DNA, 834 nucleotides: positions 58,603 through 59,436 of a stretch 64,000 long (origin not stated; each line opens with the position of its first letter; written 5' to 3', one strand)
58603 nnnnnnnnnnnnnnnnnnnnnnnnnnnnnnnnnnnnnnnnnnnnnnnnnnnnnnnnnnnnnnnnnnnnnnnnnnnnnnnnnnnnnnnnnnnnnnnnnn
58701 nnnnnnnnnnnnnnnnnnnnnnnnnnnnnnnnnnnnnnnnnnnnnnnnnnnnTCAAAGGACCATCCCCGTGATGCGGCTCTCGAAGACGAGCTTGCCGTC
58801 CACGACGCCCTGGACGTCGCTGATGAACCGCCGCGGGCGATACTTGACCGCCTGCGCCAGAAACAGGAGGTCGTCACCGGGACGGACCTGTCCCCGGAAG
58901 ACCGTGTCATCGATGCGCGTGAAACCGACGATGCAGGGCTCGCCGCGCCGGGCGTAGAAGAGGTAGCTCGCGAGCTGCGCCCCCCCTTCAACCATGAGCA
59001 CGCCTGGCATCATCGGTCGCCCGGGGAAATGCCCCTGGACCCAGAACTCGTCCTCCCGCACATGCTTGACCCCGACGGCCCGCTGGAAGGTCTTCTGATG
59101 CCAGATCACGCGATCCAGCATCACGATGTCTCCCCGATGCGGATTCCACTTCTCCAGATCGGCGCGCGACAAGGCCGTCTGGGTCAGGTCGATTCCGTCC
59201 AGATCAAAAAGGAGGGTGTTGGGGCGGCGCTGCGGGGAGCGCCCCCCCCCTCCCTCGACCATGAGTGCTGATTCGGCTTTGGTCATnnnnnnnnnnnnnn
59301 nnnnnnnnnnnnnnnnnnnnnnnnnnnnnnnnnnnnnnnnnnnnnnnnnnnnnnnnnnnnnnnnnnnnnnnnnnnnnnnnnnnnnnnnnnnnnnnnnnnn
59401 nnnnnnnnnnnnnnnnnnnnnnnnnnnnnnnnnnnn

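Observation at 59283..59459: Unannotated 58-aa Hc1-like histone H1 homologue, translationally coupled to a fabZ-like gene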

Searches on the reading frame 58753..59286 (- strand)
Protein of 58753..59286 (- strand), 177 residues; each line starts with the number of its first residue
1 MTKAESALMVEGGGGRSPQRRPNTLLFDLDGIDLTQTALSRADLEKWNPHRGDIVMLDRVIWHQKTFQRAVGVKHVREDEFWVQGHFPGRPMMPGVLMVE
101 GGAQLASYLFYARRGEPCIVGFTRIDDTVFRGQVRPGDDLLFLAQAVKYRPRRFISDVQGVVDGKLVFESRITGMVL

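Call 3: search_protein_families(library=pfam, proteins=[window:58753-59286:-], max_evalue=1)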
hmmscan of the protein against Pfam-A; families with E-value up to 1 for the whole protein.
window:58753-59286:- (177 aa): 2 families
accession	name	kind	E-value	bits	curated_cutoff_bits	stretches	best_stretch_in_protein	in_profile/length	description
PF07977.19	FabA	-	1.4e-23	83.5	23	1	49-169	2-136/138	FabA-like domain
PF22818.2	ApeI-like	-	0.033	14.9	28.5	1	76-107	22-53/119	ApeI dehydratase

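Call 4: search_protein_families(library=ncbifam, proteins=[window:58753-59286:-], max_evalue=1)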
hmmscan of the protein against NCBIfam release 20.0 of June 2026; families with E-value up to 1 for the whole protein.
window:58753-59286:- (177 aa): 7 families
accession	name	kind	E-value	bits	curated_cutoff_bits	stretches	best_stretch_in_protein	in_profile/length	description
NF000582.1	PRK00006.1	equivalog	3.8e-26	91.7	113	1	44-175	5-136/137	3-hydroxyacyl-ACP dehydratase FabZ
NF009667.0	PRK13188.1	equivalog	9.5e-25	87.2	465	1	39-176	321-459/464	bifunctional UDP-3-O-[3-hydroxymyristoyl] N-acetylglucosamine deacetylase/3-hydroxyacyl-ACP dehydratase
TIGR01750.1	fabZ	equivalog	1e-24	87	155.15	1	43-175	5-140/141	3-hydroxyacyl-ACP dehydratase FabZ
NF058663.1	cispen_cyc_AmcE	equivalog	6.7e-07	29.5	140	1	39-169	4-135/153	cispentacin biosynthesis cyclizing decarboxylase AmcE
TIGR01749.1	fabA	equivalog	1.2e-06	28.6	238.15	1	74-169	56-154/169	3-hydroxyacyl-[acyl-carrier-protein] dehydratase FabA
NF003509.0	PRK05174.1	equivalog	1.2e-05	25.2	124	1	53-168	33-156/172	bifunctional 3-hydroxydecanoyl-ACP dehydratase/trans-2-decenoyl-ACP isomerase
NF007327.0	PRK09814.3-1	equivalog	0.053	12.7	792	1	101-167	37-103/364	beta-1,6-galactofuranosyltransferase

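Call 19: find_homologous_proteins(query=window:58753-59286:-, max_evalue=1e-10)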
Query window:58753-59286:- (177 aa): 582 proteins with E <= 1e-10 among 704 candidates; the best 120 are listed.
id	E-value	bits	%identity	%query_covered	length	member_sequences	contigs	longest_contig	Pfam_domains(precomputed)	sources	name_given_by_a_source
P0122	2.4e-115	401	100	100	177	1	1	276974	PF22818.3,PF07977.20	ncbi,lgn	-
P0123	1.2e-97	343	88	95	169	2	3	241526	PF22818.3,PF07977.20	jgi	-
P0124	1.9e-74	267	72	86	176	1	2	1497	PF22818.3,PF07977.20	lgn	-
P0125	1.9e-73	264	72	86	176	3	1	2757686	PF22818.3,PF07977.20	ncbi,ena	-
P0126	2.0e-73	264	73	86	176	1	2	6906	PF22818.3,PF07977.20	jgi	-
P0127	2.6e-73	264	66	100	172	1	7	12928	PF22818.3,PF07977.20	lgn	-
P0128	2.9e-73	264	71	90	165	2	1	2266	PF22818.3,PF07977.20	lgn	-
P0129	4.5e-72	260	68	100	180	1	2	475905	PF22818.3,PF07977.20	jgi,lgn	-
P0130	4.9e-72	260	71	86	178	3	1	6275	PF22818.3,PF07977.20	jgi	-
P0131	8.5e-72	259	73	86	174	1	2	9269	PF22818.3,PF07977.20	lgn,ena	-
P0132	1.5e-71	258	71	90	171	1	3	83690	PF22818.3,PF07977.20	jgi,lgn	-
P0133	2.0e-71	258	70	93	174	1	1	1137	PF22818.3,PF07977.20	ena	-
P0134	2.9e-71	257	69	86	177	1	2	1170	PF22818.3,PF07977.20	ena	-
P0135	3.2e-71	257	71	90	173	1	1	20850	PF22818.3,PF07977.20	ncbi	-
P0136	4.0e-71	257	67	89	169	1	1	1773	PF22818.3,PF07977.20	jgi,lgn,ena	jgi:3-hydroxyacyl-[acyl-carrier-protein] dehydratase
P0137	7.5e-71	256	63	100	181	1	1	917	PF22818.3,PF07977.20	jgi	jgi:3-hydroxyacyl-[acyl-carrier-protein] dehydratase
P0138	1.6e-70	255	70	86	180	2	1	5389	PF22818.3,PF07977.20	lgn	-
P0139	2.0e-70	254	71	86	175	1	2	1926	PF22818.3,PF07977.20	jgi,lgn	jgi:3-hydroxyacyl-[acyl-carrier-protein] dehydratase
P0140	2.3e-70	254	68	86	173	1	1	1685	PF22818.3,PF07977.20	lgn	-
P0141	4.5e-70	253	67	89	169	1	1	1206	PF22818.3,PF07977.20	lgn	-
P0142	7.0e-70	253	70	86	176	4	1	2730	PF22818.3,PF07977.20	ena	-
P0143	1.3e-69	252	69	86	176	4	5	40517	PF22818.3,PF07977.20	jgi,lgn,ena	-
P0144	1.7e-68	248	67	93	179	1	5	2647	PF22818.3,PF07977.20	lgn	-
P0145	1.8e-68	248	66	92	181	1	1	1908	PF22818.3,PF07977.20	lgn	-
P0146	2.1e-68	248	64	97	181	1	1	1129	PF22818.3,PF07977.20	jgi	-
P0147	3.6e-67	244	63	95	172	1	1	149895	PF22818.3,PF07977.20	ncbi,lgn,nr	ncbi:MAG: hypothetical protein EA376_12215 [Phycisphaeraceae bacterium]|nr:MAG: hypothetical protein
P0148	1.1e-65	239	65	90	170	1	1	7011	PF22818.3,PF07977.20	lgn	-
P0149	2.1e-65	238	67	89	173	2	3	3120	PF22818.3,PF07977.20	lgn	-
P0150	4.0e-65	237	64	92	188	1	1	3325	PF22818.3,PF07977.20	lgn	-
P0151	1.3e-64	235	63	86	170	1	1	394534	PF22818.3,PF07977.20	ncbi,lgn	-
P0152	2.5e-64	234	62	95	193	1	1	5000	PF22818.3,PF07977.20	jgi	-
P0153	1.4e-63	232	65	86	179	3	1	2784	PF22818.3,PF07977.20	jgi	jgi:3-hydroxyacyl-[acyl-carrier-protein] dehydratase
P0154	4.6e-63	230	60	99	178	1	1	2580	PF22818.3,PF07977.20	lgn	-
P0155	5.2e-63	230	63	90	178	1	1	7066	PF22818.3,PF07977.20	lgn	-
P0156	1.9e-62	228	59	99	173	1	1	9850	PF22818.3,PF07977.20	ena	-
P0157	8.1e-61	223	60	92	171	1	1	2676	PF22818.3,PF07977.20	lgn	-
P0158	9.9e-61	223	61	86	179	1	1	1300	PF22818.3,PF07977.20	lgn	-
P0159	1.3e-60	222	61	90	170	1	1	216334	PF22818.3,PF07977.20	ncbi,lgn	-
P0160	6.8e-60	220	62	91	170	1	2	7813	PF22818.3,PF07977.20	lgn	-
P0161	8.4e-60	220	62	95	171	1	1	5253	PF22818.3,PF07977.20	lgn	-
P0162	1.8e-59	219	59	90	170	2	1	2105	PF22818.3,PF07977.20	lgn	-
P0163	1.8e-59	219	63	86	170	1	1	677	PF22818.3,PF07977.20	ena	-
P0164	3.1e-59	218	59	86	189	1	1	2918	PF22818.3,PF07977.20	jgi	jgi:3-hydroxyacyl-[acyl-carrier-protein] dehydratase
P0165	5.6e-59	217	55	90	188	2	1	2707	PF22818.3,PF07977.20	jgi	jgi:3-hydroxyacyl-[acyl-carrier-protein] dehydratase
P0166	7.2e-59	217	58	95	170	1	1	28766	PF22818.3,PF07977.20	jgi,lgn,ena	-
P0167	7.4e-59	217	57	98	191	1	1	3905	PF22818.3,PF07977.20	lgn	-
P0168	2.4e-58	215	61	86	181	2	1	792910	PF22818.3,PF07977.20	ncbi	-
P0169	4.4e-58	214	59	88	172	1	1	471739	PF22818.3,PF07977.20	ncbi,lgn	-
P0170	5.7e-58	214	59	93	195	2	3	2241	PF22818.3,PF07977.20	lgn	-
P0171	1.1e-57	213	61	91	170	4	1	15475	PF22818.3,PF07977.20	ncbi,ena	-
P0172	1.1e-57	213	61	86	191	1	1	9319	PF22818.3,PF07977.20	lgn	-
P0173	1.2e-57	213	54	94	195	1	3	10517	PF22818.3,PF07977.20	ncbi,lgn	-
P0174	1.4e-57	213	55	93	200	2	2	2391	PF22818.3,PF07977.20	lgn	-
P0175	1.9e-57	212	53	99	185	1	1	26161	PF22818.3,PF07977.20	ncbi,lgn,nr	ncbi:MAG: hypothetical protein H7Y88_02715 [Phycisphaerales bacterium]|nr:hypothetical protein [Phyc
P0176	1.9e-56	209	51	100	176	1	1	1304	PF22818.3,PF07977.20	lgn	-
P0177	2.4e-56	208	54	100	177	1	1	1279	PF22818.3,PF07977.20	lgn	-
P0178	3.5e-56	208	59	88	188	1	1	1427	PF22818.3,PF07977.20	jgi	jgi:3-hydroxyacyl-[acyl-carrier-protein] dehydratase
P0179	5.2e-56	207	57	95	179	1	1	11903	PF22818.3,PF07977.20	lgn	-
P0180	2.7e-55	205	60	88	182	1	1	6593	PF22818.3,PF07977.20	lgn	-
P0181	3.8e-55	205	57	92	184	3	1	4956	PF22818.3,PF07977.20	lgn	-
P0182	7.7e-55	204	57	86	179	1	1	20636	PF22818.3,PF07977.20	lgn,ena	-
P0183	8.7e-55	203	50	100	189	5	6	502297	PF22818.3,PF07977.20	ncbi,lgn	-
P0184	9.7e-55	203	54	94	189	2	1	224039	PF22818.3,PF07977.20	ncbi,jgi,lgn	jgi:3-hydroxyacyl-[acyl-carrier-protein] dehydratase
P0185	1.0e-54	203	58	86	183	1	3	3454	PF22818.3,PF07977.20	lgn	-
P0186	1.2e-54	203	59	86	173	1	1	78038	PF22818.3,PF07977.20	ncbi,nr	ncbi:MAG: beta-hydroxyacyl-ACP dehydratase [Phycisphaerae bacterium]|nr:beta-hydroxyacyl-ACP dehydra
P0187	1.3e-54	203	58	86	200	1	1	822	PF22818.3,PF07977.20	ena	-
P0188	1.6e-54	203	54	93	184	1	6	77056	PF22818.3,PF07977.20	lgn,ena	-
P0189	1.6e-54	203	59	77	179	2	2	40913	PF22818.3,PF07977.20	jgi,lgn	-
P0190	1.7e-54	202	51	99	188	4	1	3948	PF22818.3,PF07977.20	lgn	-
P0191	1.9e-54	202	57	86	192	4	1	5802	PF22818.3,PF07977.20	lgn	-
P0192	2.0e-54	202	54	91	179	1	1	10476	PF22818.3,PF07977.20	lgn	-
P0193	2.7e-54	202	58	88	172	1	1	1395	PF22818.3,PF07977.20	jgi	jgi:3-hydroxyacyl-[acyl-carrier-protein] dehydratase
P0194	2.9e-54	202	54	95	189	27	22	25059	PF22818.3,PF07977.20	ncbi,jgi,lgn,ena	jgi:3-hydroxyacyl-[acyl-carrier-protein] dehydratase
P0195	4.0e-54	201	54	90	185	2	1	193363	PF22818.3,PF07977.20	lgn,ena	-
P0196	5.4e-54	201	52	100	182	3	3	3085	PF22818.3,PF07977.20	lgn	-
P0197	6.6e-54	201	54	98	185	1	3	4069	PF22818.3,PF07977.20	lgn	-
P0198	7.1e-54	200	56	88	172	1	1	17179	PF22818.3,PF07977.20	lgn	-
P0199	8.5e-54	200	56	86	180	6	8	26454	PF22818.3,PF07977.20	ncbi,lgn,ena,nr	ncbi:MAG: hypothetical protein KDA16_03215 [Phycisphaerales bacterium]|nr:hypothetical protein [Phyc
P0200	1.1e-53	200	64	79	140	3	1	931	PF22818.3,PF07977.20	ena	-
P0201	1.2e-53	200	58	86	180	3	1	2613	PF22818.3,PF07977.20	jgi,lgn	jgi:3-hydroxyacyl-[acyl-carrier-protein] dehydratase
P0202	2.2e-53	199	57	88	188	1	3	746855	PF22818.3,PF07977.20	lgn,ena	-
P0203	2.4e-53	199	57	89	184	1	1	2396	PF22818.3,PF07977.20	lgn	-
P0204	2.4e-53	199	56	94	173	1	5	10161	PF22818.3,PF07977.20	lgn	-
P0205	2.7e-53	199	54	94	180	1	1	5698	PF22818.3,PF07977.20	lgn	-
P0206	2.7e-53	199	54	94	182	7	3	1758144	PF22818.3,PF07977.20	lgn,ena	-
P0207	3.0e-53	198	56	89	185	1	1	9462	PF22818.3,PF07977.20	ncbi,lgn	-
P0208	3.2e-53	198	54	95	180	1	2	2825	PF22818.3,PF07977.20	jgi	jgi:3-hydroxyacyl-[acyl-carrier-protein] dehydratase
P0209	4.0e-53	198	51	95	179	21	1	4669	PF22818.3,PF07977.20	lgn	-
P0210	4.1e-53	198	56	86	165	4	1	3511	PF22818.3,PF07977.20,PF03061.29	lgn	-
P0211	4.2e-53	198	52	98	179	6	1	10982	PF22818.3,PF07977.20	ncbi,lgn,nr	ncbi:MAG: beta-hydroxyacyl-ACP dehydratase [Planctomycetota bacterium]|nr:beta-hydroxyacyl-ACP dehyd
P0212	4.5e-53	198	56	88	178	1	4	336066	PF22818.3,PF07977.20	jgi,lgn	-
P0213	4.5e-53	198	57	94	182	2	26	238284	PF22818.3,PF07977.20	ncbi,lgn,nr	ncbi:MAG: 3-hydroxyacyl-[acyl-carrier-protein] dehydratase FabZ [Phycisphaerales bacterium]|nr:MAG: 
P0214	4.8e-53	198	54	90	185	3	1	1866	PF22818.3,PF07977.20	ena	-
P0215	6.2e-53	197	54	92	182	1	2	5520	PF22818.3,PF07977.20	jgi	jgi:3-hydroxyacyl-[acyl-carrier-protein] dehydratase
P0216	6.2e-53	197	57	88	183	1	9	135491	PF22818.3,PF07977.20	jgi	jgi:3-hydroxyacyl-[acyl-carrier-protein] dehydratase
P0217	9.3e-53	197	57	86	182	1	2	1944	PF22818.3,PF07977.20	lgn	-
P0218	9.4e-53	197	55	91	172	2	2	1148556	PF22818.3,PF07977.20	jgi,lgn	jgi:3-hydroxyacyl-[acyl-carrier-protein] dehydratase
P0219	1.0e-52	197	54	88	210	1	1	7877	PF22818.3,PF07977.20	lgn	-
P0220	1.4e-52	196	55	95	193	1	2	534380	PF22818.3,PF07977.20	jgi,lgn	jgi:3-hydroxyacyl-[acyl-carrier-protein] dehydratase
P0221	1.5e-52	196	52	97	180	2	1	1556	PF22818.3,PF07977.20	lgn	-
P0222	1.6e-52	196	50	99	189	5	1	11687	PF22818.3,PF07977.20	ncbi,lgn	-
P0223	1.7e-52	196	58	86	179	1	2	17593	PF22818.3,PF07977.20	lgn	-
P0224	2.2e-52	196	51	93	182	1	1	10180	PF22818.3,PF07977.20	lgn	-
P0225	2.3e-52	196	57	88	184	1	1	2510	PF22818.3,PF07977.20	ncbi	-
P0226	2.4e-52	195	59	86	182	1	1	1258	PF22818.3,PF07977.20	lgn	-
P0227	3.8e-52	195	53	93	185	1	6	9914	PF22818.3,PF07977.20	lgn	-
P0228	4.2e-52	195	54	86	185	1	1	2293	PF22818.3,PF07977.20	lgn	-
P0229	4.4e-52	195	56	94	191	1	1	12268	PF22818.3,PF07977.20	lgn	-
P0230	4.8e-52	194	58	85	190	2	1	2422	PF22818.3,PF07977.20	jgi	jgi:3-hydroxyacyl-[acyl-carrier-protein] dehydratase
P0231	5.3e-52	194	54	86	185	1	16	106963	PF22818.3,PF07977.20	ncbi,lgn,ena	-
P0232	6.6e-52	194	52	93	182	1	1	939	PF22818.3,PF07977.20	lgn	-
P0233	6.7e-52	194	56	86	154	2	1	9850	PF22818.3,PF07977.20,PF22817.3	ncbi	-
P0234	6.9e-52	194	54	89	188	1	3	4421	PF22818.3,PF07977.20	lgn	-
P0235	7.4e-52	194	55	95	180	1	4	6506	PF22818.3,PF07977.20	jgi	jgi:3-hydroxyacyl-[acyl-carrier-protein] dehydratase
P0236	9.0e-52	194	60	77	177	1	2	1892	PF22818.3,PF07977.20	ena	-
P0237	9.1e-52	194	53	92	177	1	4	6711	PF22818.3,PF07977.20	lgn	-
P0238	1.1e-51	193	55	86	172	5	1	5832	PF22818.3,PF07977.20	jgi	-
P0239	1.2e-51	193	57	85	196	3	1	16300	PF22818.3,PF07977.20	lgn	-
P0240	1.3e-51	193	53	86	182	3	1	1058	PF22818.3,PF07977.20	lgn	-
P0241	1.7e-51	193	54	88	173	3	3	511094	PF22818.3,PF07977.20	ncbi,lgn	-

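Call 58: find_encoding_contigs(protein=P0125, flank=4000, max_places=1)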
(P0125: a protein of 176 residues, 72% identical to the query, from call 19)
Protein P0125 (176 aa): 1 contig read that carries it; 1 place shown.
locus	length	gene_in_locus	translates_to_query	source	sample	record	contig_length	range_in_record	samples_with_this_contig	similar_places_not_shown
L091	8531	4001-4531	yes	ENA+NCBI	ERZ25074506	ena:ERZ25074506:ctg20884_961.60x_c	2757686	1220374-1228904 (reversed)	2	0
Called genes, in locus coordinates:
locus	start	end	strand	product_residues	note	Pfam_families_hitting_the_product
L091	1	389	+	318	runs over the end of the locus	PF00005:ABC_tran, PF13304:AAA_21, PF13732:DrrA1-3_C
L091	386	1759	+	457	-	PF12698:ABC2_membrane_3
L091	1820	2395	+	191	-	-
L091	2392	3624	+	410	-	PF00990:GGDEF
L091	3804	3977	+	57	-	PF07432:Hc1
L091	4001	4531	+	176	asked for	PF07977:FabA, PF22818:ApeI-like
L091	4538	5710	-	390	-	PF01041:DegT_DnrJ_EryC1, PF01212:Beta_elim_lyase, PF00155:Aminotran_1_2, PF00266:Aminotran_5 (weak), PF01053:Cys_Met_Meta_PP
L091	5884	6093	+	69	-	-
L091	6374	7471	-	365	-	PF07963:N_methyl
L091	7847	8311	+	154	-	PF14588:YjgF_endoribonc, PF01042:Ribonuc_L-PSP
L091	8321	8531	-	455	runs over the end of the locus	PF00069:Pkinase, PF01636:APH (faint), PF07714:PK_Tyr_Ser-Thr, PF03109:ABC1 (weak), PF14531:Kinase-like (weak)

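Call 59: find_encoding_contigs(protein=P0206, flank=4000, max_places=1)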
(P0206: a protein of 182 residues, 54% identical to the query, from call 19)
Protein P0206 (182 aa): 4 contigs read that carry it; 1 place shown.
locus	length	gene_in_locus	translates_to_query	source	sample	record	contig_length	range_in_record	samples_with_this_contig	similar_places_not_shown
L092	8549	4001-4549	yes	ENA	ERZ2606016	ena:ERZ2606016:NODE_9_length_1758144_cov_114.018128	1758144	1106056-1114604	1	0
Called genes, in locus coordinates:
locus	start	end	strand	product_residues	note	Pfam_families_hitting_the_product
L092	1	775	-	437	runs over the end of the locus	PF13506:Glyco_transf_21 (weak), PF00535:Glycos_transf_2, PF13641:Glyco_tranf_2_3, PF13632:Glyco_trans_2_3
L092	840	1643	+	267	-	PF03853:YjeF_N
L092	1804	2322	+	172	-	-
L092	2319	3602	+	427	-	PF00990:GGDEF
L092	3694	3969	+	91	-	PF07432:Hc1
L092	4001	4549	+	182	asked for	PF07977:FabA, PF22818:ApeI-like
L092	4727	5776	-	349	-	PF03781:FGE-sulfatase (faint)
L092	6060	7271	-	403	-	PF01041:DegT_DnrJ_EryC1, PF00155:Aminotran_1_2 (weak), PF01212:Beta_elim_lyase (weak)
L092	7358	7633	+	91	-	-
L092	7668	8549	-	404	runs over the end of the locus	PF00890:FAD_binding_2 (faint), PF01266:DAO, PF12831:FAD_oxidored (weak)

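Call 60: find_encoding_contigs(protein=P0218, flank=4000, max_places=1)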
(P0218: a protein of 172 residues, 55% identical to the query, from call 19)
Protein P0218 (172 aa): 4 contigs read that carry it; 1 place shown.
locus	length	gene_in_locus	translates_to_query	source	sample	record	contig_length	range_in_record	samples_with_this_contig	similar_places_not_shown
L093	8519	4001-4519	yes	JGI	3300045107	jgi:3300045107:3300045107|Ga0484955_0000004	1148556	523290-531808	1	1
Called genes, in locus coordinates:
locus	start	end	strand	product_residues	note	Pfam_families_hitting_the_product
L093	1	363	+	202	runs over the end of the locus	PF04542:Sigma70_r2, PF08281:Sigma70_r4_2, PF04545:Sigma70_r4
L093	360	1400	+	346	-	PF10099:RskA_C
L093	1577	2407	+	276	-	PF00398:RrnaAD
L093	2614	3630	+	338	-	PF01636:APH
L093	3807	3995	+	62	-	PF07432:Hc1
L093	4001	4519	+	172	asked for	PF07977:FabA, PF22818:ApeI-like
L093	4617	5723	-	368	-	PF00586:AIRS, PF02769:AIRS_C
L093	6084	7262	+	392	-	PF00438:S-AdoMet_synt_N, PF02772:S-AdoMet_synt_M, PF02773:S-AdoMet_synt_C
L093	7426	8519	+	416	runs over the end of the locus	PF01979:Amidohydro_1, PF07969:Amidohydro_3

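Call 61: search_protein_families(library=phrogs, proteins=[window:58753-59286:-], max_evalue=0.01)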
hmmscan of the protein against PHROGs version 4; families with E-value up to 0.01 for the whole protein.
window:58753-59286:- (177 aa): 1 family
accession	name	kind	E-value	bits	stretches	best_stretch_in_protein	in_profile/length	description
phrog_28049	-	unknown function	0.00032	21.6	1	75-167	74-163/186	-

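Call 62: search_protein_families(library=padloc, proteins=[window:58753-59286:-], max_evalue=0.01)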
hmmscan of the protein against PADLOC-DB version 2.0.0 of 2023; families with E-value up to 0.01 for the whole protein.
window:58753-59286:- (177 aa): 0 families

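Call 63: search_protein_families(library=ncbifam, alignment_id=A4, max_evalue=0.00001)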
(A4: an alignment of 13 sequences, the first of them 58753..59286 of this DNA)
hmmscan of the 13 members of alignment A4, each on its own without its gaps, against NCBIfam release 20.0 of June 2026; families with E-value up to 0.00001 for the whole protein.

A. member 1, window:58753-59286:- (177 aa): 5 families
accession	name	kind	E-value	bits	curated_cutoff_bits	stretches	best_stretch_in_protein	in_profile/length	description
NF000582.1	PRK00006.1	equivalog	3.8e-26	91.7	113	1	44-175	5-136/137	3-hydroxyacyl-ACP dehydratase FabZ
NF009667.0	PRK13188.1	equivalog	9.5e-25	87.2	465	1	39-176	321-459/464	bifunctional UDP-3-O-[3-hydroxymyristoyl] N-acetylglucosamine deacetylase/3-hydroxyacyl-ACP dehydratase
TIGR01750.1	fabZ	equivalog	1e-24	87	155.15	1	43-175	5-140/141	3-hydroxyacyl-ACP dehydratase FabZ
NF058663.1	cispen_cyc_AmcE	equivalog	6.7e-07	29.5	140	1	39-169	4-135/153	cispentacin biosynthesis cyclizing decarboxylase AmcE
TIGR01749.1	fabA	equivalog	1.2e-06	28.6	238.15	1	74-169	56-154/169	3-hydroxyacyl-[acyl-carrier-protein] dehydratase FabA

B. families by the number of members that match (of 13 scanned): 6 families
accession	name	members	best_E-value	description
NF000582.1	PRK00006.1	13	3.8e-26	3-hydroxyacyl-ACP dehydratase FabZ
NF009667.0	PRK13188.1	13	9.5e-25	bifunctional UDP-3-O-[3-hydroxymyristoyl] N-acetylglucosamine deacetylase/3-hydroxyacyl-ACP dehydratase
TIGR01750.1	fabZ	13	1e-24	3-hydroxyacyl-ACP dehydratase FabZ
NF058663.1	cispen_cyc_AmcE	12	1.3e-09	cispentacin biosynthesis cyclizing decarboxylase AmcE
TIGR01749.1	fabA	6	3e-07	3-hydroxyacyl-[acyl-carrier-protein] dehydratase FabA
NF003509.0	PRK05174.1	2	4.9e-07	bifunctional 3-hydroxydecanoyl-ACP dehydratase/trans-2-decenoyl-ACP isomerase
